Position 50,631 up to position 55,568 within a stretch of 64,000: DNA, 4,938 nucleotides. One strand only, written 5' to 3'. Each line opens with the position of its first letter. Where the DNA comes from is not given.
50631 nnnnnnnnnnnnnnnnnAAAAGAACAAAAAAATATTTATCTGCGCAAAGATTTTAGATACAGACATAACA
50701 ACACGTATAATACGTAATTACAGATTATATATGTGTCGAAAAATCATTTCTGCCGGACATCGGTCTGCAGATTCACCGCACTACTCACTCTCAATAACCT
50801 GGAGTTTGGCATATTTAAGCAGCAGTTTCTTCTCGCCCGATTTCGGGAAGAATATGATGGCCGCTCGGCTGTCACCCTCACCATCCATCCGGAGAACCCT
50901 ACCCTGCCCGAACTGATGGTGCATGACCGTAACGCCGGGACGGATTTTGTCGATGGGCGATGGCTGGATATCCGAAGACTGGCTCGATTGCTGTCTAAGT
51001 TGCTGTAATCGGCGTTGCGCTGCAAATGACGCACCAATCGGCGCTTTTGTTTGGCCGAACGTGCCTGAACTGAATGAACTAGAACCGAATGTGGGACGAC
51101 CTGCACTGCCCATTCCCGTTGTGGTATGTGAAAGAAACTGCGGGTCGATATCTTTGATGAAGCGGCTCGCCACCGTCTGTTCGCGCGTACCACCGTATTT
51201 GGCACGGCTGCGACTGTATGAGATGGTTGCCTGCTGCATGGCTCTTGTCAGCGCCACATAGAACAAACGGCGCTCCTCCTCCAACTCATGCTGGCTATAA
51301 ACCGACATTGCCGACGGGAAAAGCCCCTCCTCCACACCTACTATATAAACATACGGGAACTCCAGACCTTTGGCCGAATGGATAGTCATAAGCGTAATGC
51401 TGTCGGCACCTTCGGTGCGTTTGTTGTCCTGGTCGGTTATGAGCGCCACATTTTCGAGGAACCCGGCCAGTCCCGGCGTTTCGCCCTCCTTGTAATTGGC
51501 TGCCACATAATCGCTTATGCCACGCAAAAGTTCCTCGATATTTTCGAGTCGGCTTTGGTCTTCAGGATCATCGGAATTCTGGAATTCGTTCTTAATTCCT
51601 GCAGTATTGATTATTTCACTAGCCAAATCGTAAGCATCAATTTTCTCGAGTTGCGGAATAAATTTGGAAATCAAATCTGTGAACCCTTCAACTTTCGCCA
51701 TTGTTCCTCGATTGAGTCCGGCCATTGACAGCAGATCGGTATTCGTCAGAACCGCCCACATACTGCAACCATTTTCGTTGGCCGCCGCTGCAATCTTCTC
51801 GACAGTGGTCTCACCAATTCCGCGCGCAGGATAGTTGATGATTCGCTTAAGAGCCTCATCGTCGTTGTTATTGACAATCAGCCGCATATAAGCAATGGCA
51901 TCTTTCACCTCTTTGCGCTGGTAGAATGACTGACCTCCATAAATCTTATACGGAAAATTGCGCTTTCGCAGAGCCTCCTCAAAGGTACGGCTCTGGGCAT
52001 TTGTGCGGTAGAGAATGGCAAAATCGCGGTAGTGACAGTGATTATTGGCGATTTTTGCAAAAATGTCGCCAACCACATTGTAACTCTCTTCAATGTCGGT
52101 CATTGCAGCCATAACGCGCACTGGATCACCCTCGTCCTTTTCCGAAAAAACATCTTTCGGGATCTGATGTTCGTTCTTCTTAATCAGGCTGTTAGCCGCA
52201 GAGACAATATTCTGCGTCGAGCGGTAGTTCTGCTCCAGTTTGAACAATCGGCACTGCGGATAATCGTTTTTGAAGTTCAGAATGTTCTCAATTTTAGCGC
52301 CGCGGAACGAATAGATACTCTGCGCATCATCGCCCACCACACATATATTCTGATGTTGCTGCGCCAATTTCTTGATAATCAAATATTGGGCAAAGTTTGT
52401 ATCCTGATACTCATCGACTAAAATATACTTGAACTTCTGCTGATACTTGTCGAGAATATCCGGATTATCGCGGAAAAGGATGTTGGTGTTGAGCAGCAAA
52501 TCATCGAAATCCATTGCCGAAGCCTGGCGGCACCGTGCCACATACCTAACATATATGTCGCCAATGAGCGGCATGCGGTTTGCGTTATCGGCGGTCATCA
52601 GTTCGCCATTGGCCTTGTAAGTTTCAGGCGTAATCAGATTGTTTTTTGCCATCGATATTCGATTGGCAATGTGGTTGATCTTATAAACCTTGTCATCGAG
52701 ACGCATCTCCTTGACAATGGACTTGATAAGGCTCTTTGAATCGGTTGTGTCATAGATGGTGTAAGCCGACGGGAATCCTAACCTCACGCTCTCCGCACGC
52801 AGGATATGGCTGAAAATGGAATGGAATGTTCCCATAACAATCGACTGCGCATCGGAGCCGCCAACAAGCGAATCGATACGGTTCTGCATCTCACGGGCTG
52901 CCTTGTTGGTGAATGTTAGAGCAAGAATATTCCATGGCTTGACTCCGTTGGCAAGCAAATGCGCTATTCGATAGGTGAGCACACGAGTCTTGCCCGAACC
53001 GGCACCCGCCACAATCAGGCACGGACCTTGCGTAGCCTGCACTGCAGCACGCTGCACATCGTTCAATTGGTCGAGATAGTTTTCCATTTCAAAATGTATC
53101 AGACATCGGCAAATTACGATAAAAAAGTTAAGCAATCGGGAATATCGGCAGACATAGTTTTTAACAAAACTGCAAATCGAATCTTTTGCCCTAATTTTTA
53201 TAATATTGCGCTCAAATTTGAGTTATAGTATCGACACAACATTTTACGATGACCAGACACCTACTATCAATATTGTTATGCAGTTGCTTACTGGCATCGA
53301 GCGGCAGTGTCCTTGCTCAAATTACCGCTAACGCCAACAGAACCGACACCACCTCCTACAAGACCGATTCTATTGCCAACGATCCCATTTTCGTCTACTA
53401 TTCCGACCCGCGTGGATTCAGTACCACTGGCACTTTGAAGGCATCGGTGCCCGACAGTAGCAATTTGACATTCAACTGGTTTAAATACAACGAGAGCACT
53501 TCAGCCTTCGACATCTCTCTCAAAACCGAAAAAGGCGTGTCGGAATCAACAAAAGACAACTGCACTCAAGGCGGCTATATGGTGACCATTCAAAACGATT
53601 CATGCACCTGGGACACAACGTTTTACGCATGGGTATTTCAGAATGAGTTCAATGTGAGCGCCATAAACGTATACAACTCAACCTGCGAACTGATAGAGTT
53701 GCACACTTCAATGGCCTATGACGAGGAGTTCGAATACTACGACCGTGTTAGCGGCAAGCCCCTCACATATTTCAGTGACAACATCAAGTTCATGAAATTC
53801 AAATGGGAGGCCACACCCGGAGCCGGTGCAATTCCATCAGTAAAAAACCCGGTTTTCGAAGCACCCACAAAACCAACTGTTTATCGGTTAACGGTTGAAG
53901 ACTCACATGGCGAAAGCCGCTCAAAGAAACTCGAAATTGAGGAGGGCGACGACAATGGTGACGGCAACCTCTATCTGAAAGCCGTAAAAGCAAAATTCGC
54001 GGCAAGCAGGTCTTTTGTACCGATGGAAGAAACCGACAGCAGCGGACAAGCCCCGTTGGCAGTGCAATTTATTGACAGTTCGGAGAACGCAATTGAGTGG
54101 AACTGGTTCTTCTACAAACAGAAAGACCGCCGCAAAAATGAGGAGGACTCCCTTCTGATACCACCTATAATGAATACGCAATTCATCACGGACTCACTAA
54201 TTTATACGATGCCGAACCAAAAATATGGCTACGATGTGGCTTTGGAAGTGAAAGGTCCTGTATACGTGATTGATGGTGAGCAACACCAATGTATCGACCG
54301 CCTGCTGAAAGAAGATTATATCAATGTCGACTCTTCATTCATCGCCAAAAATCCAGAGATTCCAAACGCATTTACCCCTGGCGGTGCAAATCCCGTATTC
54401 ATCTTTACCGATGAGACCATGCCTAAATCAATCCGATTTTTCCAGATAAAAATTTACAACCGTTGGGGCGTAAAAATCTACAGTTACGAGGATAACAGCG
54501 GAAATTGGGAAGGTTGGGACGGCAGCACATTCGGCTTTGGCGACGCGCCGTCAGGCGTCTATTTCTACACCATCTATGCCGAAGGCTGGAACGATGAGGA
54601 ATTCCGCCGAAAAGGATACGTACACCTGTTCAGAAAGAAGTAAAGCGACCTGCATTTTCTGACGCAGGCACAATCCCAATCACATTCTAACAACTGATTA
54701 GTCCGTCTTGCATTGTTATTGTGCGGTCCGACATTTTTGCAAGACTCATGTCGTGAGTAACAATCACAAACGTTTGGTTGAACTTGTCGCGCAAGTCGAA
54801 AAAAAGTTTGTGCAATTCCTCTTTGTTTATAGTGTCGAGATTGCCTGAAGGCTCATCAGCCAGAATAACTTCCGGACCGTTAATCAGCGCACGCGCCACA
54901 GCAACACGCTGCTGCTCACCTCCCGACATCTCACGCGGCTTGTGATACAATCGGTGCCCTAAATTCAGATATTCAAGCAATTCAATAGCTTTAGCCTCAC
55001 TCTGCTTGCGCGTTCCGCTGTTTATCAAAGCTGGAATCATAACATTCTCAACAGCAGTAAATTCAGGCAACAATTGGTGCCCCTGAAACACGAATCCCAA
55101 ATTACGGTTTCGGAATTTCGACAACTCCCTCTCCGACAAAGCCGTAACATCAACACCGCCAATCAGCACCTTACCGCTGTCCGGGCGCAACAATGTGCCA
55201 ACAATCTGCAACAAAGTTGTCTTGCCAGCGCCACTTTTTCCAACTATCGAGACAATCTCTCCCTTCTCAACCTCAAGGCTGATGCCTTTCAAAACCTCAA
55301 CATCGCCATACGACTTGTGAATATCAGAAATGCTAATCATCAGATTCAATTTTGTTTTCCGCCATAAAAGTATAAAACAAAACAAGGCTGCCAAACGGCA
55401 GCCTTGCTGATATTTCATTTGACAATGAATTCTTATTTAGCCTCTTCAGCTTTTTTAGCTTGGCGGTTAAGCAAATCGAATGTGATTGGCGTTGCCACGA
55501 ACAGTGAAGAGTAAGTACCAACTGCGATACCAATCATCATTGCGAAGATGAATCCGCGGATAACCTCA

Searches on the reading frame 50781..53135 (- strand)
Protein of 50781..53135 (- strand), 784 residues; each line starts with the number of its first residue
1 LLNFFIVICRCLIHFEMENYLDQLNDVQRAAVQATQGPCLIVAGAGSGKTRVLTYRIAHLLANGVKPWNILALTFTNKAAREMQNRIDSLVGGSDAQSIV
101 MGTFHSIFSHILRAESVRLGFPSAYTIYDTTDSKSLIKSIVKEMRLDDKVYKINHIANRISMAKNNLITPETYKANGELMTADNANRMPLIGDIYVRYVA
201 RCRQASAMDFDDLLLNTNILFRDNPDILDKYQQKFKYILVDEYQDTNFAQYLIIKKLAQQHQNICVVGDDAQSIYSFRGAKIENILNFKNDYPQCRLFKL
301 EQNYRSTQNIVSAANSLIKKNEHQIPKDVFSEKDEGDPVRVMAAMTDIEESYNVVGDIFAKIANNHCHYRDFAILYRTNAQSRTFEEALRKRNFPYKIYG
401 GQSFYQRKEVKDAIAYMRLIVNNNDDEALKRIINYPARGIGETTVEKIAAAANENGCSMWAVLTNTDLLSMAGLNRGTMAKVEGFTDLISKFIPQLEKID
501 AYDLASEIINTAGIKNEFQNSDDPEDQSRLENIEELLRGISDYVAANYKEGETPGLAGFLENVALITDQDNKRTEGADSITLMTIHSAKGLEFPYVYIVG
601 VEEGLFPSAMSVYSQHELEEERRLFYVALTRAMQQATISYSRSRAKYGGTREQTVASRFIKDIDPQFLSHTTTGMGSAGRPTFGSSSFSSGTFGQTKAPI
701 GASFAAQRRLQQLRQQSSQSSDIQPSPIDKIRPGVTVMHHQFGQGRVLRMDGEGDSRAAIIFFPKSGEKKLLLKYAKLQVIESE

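Call 32: search_protein_families(library=pfam, proteins=[window:50781-53135:-])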
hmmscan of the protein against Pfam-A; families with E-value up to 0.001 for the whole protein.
window:50781-53135:- (784 aa): 9 families
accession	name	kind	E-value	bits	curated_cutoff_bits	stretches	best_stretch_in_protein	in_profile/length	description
PF00580.27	UvrD-helicase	-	2e-89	300.3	23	1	24-293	1-271/271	UvrD/REP helicase N-terminal domain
PF13361.12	UvrD_C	-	6e-80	269.7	25.6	1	299-642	2-349/350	UvrD-like helicase C-terminal domain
PF13245.12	AAA_19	-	2.5e-23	83.2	25.1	1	28-278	1-134/134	AAA domain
PF13538.12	UvrD_C_2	-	1.6e-10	41.1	27.4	1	580-636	2-49/52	UvrD-like helicase C-terminal domain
PF13604.12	AAA_30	-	4.8e-09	36.7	27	1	23-88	1-67/191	AAA domain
PF01443.25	Viral_helicase1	-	7.8e-08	32.8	21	0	569-638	169-226/228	Viral superfamily 1 RNA helicase core domain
PF21196.3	PcrA_UvrD_tudor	-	6.7e-07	29.5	23.9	1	736-776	4-44/48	PcrA/UvrD tudor domain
PF04851.21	ResIII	-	0.00053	20.4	22.5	0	30-102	10-90/164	Type III restriction enzyme, res subunit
PF13086.12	AAA_11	-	0.0008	19.7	27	0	23-167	1-137/257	AAA domain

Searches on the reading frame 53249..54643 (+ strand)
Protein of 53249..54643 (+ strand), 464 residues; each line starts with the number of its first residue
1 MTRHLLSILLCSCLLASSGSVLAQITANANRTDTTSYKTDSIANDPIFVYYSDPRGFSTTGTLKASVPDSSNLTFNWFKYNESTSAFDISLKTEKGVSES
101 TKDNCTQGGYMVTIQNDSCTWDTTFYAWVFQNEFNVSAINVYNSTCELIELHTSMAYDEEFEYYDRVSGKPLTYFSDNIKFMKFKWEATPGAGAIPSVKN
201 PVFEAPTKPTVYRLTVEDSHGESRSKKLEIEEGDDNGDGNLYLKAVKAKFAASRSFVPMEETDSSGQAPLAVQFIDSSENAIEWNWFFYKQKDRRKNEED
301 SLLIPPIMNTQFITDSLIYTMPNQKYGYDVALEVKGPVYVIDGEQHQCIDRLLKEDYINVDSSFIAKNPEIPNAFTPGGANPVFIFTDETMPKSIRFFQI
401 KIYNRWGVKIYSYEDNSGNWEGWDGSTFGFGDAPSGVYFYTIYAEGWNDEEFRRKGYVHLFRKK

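Call 32: search_protein_families(library=pfam, proteins=[window:53249-54643:+])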
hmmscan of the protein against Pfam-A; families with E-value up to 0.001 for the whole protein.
window:53249-54643:+ (464 aa): 2 families
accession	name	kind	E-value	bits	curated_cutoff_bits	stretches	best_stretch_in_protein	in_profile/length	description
PF13585.12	CHU_C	-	3e-12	46.9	27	1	370-460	2-86/86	CHU_C Type IX secretion signal domain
PF21027.3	Sde0182_C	-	0.00029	21.8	27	0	63-92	4-28/83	Cellulose-binding protein Sde0182, C-terminal domain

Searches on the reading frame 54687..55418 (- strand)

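Call 32: search_protein_families(library=pfam, proteins=[window:54687-55418:-])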
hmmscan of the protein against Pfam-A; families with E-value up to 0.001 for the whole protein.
window:54687-55418:- (243 aa): 3 families
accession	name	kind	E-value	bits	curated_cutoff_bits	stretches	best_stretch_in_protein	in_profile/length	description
PF00005.33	ABC_tran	-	4.2e-35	121.8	25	1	43-191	1-136/137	ABC transporter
PF13555.12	AAA_29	-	0.00045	20.4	27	1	48-81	17-50/61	P-loop containing region of AAA domain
PF02463.25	SMC_N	-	0.00048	20.1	40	0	54-236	25-211/220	RecF/RecN/SMC N terminal domain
